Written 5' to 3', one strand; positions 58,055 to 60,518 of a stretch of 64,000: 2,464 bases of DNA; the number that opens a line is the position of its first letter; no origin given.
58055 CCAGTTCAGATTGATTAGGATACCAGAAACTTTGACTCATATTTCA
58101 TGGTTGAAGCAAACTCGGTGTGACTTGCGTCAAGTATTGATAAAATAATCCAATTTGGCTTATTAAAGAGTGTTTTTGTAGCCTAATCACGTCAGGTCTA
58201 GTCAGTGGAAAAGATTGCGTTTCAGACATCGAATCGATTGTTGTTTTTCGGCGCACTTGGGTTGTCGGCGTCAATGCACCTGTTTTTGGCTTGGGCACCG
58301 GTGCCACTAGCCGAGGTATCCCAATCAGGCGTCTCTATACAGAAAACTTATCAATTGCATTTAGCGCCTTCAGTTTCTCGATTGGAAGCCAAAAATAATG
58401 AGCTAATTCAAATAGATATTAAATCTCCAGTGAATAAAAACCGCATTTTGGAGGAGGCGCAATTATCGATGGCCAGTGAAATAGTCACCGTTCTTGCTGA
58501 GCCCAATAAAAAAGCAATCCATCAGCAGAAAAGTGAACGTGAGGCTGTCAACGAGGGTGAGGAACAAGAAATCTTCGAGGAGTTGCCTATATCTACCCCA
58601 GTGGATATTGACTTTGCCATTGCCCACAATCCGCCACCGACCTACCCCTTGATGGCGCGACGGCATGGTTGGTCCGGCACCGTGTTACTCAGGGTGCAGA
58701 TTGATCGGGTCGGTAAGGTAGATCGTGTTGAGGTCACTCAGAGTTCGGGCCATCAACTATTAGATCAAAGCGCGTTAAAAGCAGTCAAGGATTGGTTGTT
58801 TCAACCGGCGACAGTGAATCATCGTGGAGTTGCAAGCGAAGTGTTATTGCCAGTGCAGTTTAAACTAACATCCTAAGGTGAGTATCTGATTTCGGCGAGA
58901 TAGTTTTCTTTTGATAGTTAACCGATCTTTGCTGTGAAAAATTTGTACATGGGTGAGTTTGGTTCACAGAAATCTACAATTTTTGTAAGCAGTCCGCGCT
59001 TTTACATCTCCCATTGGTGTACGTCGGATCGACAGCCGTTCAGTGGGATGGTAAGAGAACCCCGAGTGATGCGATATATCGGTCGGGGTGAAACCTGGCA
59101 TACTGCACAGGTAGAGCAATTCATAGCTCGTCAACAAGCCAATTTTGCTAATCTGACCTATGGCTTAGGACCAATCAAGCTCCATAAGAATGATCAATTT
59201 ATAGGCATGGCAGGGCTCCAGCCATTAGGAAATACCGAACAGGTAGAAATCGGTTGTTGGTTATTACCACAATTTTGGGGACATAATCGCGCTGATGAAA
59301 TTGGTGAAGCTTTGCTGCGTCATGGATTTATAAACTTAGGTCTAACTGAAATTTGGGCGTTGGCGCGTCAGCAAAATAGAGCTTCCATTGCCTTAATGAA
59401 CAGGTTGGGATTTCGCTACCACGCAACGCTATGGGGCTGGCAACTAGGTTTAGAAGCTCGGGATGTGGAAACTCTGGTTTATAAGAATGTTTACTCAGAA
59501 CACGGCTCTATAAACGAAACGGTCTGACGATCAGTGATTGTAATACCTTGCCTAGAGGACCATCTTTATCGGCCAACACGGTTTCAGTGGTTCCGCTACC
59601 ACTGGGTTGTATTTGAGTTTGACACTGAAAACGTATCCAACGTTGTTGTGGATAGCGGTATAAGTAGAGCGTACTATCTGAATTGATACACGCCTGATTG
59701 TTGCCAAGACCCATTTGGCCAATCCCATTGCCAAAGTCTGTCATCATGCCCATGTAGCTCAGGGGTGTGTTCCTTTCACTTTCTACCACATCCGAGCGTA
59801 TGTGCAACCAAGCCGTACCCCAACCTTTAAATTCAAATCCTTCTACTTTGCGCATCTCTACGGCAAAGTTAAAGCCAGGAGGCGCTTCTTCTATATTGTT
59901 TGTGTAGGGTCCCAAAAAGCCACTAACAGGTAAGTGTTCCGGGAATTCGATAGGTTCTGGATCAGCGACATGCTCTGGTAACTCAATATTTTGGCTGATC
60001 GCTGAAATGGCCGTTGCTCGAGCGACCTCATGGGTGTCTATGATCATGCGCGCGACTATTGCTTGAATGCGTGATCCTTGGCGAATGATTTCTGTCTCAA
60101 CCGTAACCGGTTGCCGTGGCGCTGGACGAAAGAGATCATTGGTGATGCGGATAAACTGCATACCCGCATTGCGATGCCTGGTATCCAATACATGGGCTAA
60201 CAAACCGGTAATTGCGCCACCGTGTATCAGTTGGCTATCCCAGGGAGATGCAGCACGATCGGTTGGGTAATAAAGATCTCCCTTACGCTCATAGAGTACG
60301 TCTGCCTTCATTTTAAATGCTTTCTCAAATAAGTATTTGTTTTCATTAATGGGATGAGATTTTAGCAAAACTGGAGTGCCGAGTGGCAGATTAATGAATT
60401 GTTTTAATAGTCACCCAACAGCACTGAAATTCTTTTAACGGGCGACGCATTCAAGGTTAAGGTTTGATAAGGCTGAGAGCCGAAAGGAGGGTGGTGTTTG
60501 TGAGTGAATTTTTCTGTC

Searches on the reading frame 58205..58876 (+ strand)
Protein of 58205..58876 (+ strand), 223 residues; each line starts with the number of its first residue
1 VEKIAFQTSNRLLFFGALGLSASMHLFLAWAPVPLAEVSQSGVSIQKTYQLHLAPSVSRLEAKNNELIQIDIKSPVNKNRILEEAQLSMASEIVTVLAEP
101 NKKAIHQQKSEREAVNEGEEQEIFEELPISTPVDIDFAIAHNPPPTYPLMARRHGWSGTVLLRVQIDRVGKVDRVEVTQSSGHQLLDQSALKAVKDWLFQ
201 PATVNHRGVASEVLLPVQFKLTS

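Call 77: search_protein_families(library=pfam, proteins=[window:58205-58876:+], max_evalue=0.00001)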
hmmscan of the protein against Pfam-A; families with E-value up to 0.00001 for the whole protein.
window:58205-58876:+ (223 aa): 1 family
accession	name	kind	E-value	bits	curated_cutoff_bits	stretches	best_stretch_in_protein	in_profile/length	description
PF03544.19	TonB_C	-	4.3e-23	82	24.6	1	143-221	1-79/79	Gram-negative bacterial TonB protein C-terminal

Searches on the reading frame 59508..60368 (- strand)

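Call 77: search_protein_families(library=pfam, proteins=[window:59508-60368:-], max_evalue=0.00001)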
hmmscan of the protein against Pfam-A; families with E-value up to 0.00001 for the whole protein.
window:59508-60368:- (286 aa): 2 families
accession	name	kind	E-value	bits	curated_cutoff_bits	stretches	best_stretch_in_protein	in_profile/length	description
PF20789.3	4HBT_3C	-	4.2e-13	50.1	24.1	1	160-281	11-140/140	Acyl-CoA thioesterase C-terminal domain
PF13622.12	4HBT_3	-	4.4e-12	46.5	24.3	1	40-121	2-81/83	Acyl-CoA thioesterase N-terminal domain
